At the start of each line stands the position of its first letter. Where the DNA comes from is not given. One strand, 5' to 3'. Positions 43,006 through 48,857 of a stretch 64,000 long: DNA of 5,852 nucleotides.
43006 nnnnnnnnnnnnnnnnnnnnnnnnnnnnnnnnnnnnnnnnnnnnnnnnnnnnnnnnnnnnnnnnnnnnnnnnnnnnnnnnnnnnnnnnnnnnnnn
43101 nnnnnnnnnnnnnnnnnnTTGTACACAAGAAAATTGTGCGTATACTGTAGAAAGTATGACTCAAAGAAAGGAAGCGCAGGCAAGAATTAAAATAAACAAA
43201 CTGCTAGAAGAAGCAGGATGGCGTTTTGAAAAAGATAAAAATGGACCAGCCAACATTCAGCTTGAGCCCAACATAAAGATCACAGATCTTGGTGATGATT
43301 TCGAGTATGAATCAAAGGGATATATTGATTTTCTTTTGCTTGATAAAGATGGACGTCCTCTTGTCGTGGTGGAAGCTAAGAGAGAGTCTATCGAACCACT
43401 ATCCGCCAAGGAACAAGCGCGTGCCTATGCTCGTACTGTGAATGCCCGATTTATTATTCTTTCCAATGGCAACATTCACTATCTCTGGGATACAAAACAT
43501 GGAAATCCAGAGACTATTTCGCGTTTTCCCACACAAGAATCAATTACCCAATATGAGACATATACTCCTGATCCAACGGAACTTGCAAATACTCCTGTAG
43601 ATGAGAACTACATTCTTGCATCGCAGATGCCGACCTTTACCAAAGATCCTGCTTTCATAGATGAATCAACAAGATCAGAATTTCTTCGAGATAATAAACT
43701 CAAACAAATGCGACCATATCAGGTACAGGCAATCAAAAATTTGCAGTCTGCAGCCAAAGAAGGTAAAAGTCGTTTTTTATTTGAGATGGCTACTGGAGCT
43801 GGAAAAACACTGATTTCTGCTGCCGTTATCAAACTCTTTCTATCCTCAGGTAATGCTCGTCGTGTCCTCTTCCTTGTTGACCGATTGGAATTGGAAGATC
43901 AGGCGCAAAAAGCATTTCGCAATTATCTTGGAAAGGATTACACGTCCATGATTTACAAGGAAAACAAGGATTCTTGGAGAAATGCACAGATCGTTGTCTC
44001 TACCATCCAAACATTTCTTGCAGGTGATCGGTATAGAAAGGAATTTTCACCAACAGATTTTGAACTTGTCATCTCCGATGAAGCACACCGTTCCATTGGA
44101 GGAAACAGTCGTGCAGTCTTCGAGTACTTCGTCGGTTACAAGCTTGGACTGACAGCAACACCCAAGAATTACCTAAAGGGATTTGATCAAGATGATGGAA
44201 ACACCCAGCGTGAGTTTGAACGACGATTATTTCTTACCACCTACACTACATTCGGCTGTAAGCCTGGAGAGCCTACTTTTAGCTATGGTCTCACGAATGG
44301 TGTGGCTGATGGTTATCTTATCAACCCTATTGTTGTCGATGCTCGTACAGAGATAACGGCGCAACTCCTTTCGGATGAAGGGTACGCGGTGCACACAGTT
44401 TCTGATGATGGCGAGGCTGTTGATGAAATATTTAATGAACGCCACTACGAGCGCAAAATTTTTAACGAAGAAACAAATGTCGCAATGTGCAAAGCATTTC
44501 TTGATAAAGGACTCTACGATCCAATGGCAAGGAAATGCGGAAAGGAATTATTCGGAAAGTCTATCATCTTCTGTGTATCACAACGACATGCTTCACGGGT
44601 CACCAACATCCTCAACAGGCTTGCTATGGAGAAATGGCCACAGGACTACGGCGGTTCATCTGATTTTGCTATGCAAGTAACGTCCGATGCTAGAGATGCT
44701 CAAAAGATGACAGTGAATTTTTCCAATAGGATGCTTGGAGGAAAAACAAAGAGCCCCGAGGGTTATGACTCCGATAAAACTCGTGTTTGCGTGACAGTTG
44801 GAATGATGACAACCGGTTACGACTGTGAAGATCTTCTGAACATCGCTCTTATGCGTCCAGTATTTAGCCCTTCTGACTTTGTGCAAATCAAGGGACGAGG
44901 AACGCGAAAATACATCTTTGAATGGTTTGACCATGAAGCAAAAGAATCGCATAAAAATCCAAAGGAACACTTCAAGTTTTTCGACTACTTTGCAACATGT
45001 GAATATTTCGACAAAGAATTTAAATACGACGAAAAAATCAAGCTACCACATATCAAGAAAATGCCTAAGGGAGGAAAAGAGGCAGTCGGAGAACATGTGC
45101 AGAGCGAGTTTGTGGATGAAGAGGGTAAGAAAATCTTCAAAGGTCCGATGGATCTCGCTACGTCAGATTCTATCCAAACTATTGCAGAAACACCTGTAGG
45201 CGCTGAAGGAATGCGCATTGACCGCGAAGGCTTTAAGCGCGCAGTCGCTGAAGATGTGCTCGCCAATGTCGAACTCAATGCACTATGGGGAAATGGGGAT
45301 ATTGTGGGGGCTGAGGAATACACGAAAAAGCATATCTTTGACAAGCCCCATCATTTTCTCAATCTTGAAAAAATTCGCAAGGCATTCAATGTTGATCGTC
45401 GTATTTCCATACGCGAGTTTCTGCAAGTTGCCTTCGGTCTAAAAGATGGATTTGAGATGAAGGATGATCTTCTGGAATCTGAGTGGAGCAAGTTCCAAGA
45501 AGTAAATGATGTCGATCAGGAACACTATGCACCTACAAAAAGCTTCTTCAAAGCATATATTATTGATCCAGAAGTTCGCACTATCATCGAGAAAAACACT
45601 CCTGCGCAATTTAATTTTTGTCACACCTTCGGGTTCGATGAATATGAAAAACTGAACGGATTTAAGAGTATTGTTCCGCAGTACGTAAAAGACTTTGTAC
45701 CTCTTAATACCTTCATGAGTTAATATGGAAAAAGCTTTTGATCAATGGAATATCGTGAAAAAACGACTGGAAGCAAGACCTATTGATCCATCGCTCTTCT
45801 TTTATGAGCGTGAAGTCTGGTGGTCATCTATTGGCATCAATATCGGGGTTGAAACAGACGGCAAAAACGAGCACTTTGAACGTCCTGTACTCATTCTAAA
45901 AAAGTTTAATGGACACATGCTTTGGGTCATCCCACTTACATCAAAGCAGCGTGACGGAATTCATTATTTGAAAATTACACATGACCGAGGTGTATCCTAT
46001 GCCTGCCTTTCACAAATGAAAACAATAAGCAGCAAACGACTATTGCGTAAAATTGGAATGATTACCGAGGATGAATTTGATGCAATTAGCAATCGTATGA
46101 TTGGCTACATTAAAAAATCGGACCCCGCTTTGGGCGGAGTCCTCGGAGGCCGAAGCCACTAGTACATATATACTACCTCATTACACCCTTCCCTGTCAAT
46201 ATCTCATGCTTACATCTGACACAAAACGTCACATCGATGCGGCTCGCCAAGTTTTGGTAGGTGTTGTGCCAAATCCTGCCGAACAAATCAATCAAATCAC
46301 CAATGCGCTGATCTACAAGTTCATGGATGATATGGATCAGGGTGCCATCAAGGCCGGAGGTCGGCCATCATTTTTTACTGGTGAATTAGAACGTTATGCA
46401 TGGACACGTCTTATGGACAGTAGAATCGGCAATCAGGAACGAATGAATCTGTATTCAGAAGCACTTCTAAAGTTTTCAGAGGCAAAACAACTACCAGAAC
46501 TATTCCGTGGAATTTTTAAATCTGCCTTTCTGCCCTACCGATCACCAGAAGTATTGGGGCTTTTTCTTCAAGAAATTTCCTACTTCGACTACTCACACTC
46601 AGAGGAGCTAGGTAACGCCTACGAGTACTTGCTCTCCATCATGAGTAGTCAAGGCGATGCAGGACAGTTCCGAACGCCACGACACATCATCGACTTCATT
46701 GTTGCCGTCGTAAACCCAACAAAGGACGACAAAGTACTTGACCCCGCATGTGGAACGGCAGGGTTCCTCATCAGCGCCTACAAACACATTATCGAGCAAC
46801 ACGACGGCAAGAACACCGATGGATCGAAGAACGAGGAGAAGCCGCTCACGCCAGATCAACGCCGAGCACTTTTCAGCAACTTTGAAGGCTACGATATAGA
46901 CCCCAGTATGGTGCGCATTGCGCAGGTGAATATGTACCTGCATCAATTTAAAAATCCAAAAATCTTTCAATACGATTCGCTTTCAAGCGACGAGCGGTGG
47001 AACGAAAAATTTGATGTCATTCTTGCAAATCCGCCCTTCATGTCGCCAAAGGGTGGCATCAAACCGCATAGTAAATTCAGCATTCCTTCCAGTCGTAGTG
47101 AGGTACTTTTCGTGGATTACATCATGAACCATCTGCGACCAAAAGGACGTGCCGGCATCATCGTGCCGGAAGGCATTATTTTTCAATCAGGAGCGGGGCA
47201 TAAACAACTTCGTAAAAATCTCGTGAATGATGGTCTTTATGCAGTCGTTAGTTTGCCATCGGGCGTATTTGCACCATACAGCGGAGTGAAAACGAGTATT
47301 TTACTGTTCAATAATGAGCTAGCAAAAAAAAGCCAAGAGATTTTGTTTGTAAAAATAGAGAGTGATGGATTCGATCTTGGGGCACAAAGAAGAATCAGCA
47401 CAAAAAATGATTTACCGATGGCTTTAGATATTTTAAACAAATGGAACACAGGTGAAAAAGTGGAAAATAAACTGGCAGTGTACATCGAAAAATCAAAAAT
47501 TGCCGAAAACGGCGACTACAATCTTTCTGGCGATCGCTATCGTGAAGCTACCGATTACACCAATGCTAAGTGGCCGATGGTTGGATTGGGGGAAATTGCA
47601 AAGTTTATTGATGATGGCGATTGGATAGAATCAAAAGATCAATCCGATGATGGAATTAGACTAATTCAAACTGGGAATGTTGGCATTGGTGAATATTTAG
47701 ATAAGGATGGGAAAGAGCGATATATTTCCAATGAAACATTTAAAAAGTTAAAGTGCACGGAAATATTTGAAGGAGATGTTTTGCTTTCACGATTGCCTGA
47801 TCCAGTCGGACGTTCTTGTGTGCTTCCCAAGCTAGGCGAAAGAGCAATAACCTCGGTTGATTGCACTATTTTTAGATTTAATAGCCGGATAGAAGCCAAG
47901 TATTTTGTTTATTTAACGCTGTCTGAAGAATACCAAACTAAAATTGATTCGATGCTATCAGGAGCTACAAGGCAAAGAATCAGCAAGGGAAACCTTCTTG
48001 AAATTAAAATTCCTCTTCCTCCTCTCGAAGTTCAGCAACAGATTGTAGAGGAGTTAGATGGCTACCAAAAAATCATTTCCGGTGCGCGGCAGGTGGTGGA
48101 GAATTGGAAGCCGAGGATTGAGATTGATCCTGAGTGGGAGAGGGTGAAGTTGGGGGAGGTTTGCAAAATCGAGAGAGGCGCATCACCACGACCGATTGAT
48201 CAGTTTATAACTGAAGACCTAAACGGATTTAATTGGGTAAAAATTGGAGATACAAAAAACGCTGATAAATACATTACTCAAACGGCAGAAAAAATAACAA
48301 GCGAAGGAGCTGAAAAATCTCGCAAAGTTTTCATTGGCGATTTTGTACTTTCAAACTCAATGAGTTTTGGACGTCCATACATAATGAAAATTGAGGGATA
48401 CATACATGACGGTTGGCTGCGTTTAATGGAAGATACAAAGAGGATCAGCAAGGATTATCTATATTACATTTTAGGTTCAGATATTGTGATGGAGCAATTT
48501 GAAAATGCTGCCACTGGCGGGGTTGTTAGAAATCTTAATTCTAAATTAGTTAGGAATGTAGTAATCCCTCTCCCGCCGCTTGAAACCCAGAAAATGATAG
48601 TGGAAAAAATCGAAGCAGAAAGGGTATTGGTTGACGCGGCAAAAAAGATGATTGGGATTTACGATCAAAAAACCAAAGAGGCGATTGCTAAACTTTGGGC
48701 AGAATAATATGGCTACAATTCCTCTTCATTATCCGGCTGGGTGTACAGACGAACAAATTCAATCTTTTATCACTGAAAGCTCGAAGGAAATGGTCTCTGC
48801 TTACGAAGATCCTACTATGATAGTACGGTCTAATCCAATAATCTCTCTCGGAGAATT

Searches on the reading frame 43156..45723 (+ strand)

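Call 10: search_protein_families(library=pfam, proteins=[window:43156-45723:+], max_evalue=0.01)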
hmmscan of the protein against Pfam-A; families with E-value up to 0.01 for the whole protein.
window:43156-45723:+ (855 aa): 5 families
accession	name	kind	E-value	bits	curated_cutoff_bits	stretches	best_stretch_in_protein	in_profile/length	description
PF04851.21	ResIII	-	2.6e-40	138.4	22.5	1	183-337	2-163/164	Type III restriction enzyme, res subunit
PF18766.7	SWI2_SNF2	-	2.3e-15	57.3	26.7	1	188-364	1-175/221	SWI2/SNF2 ATPase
PF00270.35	DEAD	-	1.2e-11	45.1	26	1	186-337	1-161/167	DEAD/DEAH box helicase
PF13588.12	HSDR_N_2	-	1.2e-09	38.7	25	1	52-117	34-102/110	Type I restriction enzyme R protein N terminus (HSDR_N)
PF04313.20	HSDR_N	-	1.1e-06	29.1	25.1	1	52-116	123-195/198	Type I restriction enzyme R protein N terminus (HSDR_N)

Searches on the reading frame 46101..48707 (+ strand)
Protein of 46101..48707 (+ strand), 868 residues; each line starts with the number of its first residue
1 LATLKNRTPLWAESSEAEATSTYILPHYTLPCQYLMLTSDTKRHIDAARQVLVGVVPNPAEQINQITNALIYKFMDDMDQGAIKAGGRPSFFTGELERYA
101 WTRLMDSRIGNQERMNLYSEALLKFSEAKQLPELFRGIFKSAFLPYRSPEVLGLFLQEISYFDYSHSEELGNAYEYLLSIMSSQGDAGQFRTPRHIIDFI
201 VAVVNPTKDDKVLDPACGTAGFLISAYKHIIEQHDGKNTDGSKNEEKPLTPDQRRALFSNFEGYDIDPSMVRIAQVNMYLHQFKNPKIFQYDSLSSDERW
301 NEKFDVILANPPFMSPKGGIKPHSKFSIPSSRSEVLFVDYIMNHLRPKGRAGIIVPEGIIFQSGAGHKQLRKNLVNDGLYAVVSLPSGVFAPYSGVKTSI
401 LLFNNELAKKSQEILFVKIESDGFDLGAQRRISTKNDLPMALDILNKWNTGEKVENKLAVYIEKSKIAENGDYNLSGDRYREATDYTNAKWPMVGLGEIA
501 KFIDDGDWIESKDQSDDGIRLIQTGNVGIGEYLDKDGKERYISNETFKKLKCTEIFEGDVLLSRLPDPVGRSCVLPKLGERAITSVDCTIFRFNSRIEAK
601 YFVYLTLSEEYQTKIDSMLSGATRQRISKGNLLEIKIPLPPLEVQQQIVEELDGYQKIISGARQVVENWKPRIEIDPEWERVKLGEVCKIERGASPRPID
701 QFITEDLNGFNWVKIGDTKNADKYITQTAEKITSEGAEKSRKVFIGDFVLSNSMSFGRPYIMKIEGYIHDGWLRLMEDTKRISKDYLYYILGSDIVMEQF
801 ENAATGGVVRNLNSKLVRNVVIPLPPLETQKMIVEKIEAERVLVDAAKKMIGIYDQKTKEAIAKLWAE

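Call 10: search_protein_families(library=pfam, proteins=[window:46101-48707:+], max_evalue=0.01)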
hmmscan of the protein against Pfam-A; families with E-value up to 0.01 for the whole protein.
window:46101-48707:+ (868 aa): 7 families
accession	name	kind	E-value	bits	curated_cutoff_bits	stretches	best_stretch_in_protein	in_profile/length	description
PF02384.22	N6_Mtase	-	5.2e-56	190.7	20.4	1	168-485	4-307/311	N-6 DNA Methylase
PF01420.25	Methylase_S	-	1.6e-28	100.5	22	2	490-661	3-161/168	Type I restriction modification DNA specificity domain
PF07669.17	Eco57I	-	1.2e-10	42.2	25.3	1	265-377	7-156/171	Eco57I restriction-modification methylase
PF01170.24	UPF0020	-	1.3e-08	35.2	22.3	1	201-314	21-132/197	RMKL-like, methyltransferase domain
PF20473.4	MmeI_Mtase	-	3.6e-06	26.8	27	1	210-290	21-94/259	MmeI, DNA-methyltransferase domain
PF13847.12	Methyltransf_31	-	1.2e-05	25.4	27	1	207-311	2-82/145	Methyltransferase domain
PF05175.20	MTS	-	0.00013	22.1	23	1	262-316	59-111/170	Methyltransferase small domain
